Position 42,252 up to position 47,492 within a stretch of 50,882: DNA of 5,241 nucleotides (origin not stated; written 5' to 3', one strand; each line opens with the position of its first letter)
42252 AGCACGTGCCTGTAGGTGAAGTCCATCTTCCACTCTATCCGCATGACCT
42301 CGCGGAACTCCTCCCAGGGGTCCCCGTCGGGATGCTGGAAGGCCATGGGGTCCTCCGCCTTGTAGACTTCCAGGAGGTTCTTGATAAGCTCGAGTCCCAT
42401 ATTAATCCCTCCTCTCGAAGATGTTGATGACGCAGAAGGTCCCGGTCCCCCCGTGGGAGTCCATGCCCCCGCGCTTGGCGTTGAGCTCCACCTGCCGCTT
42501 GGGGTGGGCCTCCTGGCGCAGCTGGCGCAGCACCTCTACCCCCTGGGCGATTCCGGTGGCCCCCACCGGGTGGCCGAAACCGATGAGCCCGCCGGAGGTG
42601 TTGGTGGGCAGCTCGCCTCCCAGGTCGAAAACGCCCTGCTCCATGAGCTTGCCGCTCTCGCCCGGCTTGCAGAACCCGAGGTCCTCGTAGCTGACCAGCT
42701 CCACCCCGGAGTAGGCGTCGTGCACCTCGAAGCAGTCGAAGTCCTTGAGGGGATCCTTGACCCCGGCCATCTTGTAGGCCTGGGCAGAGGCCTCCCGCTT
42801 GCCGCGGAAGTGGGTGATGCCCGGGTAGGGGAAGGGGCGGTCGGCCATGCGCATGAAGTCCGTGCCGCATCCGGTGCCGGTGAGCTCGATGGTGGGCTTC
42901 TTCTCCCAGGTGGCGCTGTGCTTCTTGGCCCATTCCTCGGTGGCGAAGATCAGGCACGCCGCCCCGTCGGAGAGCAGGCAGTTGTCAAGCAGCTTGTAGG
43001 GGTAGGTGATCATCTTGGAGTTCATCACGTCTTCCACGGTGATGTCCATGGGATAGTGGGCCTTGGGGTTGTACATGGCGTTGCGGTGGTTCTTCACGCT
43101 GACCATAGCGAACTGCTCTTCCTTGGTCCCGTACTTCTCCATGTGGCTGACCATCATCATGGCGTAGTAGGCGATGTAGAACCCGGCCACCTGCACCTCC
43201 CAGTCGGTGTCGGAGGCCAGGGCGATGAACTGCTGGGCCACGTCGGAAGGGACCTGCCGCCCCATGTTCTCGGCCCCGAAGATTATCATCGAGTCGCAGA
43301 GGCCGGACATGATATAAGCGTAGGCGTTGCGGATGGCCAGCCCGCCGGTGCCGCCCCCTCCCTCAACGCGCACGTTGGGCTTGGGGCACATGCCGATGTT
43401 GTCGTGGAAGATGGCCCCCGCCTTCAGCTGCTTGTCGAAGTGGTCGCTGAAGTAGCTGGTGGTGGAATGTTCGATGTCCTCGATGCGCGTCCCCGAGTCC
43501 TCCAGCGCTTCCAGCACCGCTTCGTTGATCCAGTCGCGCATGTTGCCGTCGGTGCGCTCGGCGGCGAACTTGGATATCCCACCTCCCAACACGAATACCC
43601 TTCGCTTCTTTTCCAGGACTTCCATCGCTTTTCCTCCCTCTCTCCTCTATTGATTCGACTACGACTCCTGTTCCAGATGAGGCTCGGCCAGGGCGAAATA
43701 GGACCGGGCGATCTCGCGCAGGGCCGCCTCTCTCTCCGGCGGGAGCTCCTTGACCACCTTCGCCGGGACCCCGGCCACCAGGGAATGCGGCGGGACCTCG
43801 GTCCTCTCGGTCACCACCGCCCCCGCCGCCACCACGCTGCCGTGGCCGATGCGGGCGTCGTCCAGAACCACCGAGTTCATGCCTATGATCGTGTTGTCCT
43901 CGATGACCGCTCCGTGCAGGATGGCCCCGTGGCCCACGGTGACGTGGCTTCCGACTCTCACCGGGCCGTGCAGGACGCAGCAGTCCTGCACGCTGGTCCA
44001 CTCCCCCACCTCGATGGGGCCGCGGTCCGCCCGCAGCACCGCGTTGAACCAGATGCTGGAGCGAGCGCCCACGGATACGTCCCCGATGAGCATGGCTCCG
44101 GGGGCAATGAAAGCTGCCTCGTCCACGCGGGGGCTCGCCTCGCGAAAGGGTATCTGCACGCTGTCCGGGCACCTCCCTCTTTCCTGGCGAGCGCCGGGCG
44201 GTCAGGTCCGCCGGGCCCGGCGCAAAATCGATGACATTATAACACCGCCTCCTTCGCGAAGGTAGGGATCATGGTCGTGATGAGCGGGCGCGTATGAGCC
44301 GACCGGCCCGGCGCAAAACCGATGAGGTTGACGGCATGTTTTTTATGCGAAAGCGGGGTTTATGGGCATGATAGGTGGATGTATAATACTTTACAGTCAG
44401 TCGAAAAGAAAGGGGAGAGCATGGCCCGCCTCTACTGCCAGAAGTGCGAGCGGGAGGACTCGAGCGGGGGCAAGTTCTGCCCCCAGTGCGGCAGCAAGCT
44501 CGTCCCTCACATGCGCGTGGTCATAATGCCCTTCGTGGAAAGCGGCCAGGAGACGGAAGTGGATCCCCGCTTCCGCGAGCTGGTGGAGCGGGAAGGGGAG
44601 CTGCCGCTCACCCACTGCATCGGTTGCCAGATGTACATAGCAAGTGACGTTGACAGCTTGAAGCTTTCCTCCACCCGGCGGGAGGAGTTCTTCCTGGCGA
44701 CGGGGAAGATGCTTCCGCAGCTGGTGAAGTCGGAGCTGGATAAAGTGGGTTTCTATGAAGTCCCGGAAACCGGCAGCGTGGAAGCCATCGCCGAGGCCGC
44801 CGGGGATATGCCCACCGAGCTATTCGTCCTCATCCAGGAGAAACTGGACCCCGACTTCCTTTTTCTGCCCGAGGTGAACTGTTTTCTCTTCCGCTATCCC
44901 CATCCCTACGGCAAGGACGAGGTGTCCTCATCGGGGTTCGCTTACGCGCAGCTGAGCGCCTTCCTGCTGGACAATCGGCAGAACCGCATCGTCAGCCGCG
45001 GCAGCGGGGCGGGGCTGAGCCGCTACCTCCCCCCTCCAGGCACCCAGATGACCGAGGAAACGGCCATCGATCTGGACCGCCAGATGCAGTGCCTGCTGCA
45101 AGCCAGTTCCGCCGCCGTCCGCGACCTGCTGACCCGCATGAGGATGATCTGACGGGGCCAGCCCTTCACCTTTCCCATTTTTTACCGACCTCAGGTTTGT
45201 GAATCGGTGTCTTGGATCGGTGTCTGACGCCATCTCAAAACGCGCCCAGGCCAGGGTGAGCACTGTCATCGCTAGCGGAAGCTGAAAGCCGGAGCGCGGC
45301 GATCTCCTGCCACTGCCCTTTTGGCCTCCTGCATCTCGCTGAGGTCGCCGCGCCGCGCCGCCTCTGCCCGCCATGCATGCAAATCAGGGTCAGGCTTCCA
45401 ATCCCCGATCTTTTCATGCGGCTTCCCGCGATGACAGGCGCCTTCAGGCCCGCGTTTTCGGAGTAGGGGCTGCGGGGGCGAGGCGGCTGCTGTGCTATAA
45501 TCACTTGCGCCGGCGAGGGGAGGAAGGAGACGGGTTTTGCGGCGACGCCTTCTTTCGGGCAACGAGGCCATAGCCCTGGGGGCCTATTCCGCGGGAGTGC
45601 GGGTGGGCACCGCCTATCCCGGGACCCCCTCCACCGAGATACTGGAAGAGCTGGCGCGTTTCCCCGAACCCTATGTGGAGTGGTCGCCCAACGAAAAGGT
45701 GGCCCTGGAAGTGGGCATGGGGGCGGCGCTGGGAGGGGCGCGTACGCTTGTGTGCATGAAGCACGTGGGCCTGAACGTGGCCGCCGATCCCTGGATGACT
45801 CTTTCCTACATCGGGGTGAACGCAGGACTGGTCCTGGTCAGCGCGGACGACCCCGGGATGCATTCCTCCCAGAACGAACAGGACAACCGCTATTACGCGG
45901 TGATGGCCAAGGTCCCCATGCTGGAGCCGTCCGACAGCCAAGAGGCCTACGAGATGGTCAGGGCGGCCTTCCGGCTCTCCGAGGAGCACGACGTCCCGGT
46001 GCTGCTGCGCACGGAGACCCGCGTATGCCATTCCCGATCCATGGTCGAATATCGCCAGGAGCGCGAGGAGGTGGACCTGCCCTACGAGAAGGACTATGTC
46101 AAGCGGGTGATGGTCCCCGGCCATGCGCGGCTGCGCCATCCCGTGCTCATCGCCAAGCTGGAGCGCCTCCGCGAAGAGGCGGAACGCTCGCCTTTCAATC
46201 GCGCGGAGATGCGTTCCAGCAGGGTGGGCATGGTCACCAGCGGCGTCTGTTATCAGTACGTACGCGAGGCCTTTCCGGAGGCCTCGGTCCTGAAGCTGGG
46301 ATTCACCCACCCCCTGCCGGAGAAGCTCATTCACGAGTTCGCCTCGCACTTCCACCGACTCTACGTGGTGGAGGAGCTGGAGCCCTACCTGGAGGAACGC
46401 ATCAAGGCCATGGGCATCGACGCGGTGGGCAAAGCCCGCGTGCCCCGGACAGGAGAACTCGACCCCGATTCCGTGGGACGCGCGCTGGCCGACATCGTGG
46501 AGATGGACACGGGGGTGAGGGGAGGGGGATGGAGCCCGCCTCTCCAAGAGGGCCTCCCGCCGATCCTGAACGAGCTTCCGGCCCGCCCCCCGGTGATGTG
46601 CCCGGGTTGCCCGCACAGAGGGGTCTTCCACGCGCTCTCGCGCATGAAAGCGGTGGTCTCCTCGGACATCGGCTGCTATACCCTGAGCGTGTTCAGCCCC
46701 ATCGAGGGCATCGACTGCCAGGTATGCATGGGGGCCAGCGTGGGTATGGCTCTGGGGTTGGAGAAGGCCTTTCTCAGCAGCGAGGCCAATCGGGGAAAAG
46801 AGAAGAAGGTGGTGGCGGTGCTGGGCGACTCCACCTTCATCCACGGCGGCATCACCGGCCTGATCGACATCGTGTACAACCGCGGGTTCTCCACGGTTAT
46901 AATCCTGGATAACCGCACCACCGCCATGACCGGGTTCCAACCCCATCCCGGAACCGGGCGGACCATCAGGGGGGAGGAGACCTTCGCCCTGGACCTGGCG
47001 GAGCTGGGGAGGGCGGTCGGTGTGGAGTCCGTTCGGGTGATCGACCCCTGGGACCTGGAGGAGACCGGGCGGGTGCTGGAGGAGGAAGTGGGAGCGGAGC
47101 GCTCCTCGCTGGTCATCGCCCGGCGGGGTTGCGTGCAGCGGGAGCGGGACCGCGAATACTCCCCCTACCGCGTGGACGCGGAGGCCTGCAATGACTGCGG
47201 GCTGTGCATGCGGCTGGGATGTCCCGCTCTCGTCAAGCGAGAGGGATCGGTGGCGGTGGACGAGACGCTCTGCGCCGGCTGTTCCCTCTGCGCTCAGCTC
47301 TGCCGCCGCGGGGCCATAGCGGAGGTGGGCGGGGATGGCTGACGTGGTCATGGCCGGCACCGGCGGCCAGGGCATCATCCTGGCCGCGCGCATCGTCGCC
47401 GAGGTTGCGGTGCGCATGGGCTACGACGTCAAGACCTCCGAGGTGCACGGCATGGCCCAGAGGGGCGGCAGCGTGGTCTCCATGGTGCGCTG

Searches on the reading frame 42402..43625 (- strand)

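Call 48: search_protein_families(library=pfam, proteins=[window:42402-43625:-], max_evalue=0.001)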
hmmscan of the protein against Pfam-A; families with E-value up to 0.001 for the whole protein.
window:42402-43625:- (407 aa): 3 families
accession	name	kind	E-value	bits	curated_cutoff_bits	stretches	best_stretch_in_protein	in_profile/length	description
PF22691.2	Thiolase_C_1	-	1.4e-34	119.4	28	1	270-404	15-143/144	Thiolase C-terminal domain-like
PF00108.29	Thiolase_N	-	2.5e-10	40.6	26.4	1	19-193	13-195/260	Thiolase, N-terminal domain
PF02803.24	Thiolase_C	-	4.9e-10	39.6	27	1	279-373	27-101/123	Thiolase, C-terminal domain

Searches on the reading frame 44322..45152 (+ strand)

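Call 22: search_protein_families(library=pfam, proteins=[window:44322-45152:+], max_evalue=0.001)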
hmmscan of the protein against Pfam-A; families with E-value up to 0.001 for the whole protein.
window:44322-45152:+ (276 aa): 2 families
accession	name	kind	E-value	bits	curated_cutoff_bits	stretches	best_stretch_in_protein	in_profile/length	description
PF12773.13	DZR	-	4.4e-05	24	27.3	1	39-104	1-32/45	Double zinc ribbon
PF14803.11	Zn_ribbon_Nudix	-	0.00046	20.5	25.6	0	51-61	1-11/34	Nudix N-terminal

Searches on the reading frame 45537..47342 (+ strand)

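Call 48: search_protein_families(library=pfam, proteins=[window:45537-47342:+], max_evalue=0.001)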
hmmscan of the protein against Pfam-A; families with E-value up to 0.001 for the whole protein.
window:45537-47342:+ (601 aa): 4 families
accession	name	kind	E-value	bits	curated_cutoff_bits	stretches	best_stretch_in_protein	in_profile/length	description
PF02775.26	TPP_enzyme_C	-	3.2e-18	66.4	21.9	1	377-526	1-149/151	Thiamine pyrophosphate enzyme, C-terminal TPP binding domain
PF01855.24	POR_N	-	1e-15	58.5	27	1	15-189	2-184/231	Pyruvate flavodoxin/ferredoxin oxidoreductase, thiamine diP-bdg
PF00037.32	Fer4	-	0.00046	20.3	21.1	0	573-594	2-23/24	4Fe-4S binding domain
PF12837.12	Fer4_6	-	0.00048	20.4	25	0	572-594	2-24/24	4Fe-4S binding domain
